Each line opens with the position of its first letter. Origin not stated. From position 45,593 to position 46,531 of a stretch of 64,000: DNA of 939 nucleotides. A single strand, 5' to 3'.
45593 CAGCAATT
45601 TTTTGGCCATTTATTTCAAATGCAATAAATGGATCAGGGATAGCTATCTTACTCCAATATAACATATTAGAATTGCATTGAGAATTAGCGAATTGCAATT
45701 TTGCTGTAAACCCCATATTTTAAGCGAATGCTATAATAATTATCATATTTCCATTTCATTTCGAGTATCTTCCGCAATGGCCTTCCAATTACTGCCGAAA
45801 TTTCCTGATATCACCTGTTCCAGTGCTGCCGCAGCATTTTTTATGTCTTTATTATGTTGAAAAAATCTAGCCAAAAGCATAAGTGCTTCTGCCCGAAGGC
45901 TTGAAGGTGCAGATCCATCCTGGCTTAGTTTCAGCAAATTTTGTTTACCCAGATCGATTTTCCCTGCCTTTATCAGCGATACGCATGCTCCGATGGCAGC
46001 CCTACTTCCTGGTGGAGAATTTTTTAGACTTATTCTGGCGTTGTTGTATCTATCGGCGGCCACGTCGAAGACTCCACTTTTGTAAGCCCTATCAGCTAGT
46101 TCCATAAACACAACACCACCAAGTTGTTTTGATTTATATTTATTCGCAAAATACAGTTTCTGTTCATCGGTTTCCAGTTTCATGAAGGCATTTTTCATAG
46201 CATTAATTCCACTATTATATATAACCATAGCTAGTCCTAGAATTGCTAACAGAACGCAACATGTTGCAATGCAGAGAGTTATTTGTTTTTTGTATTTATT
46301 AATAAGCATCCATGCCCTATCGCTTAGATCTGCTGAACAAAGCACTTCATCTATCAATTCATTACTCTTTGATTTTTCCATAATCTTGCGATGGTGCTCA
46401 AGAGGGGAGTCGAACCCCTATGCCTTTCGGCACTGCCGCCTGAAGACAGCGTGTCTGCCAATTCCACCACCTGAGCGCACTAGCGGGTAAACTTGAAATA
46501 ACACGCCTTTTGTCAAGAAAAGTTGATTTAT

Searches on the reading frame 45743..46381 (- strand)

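Call 26: search_protein_families(library=pfam, proteins=[window:45743-46381:-], max_evalue=0.001)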
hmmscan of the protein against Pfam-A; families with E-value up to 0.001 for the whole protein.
window:45743-46381:- (212 aa): 1 family
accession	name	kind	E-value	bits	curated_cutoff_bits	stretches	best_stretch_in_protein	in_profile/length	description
PF13432.12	TPR_16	-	0.00061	20.6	32.7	0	137-190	8-57/65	Tetratricopeptide repeat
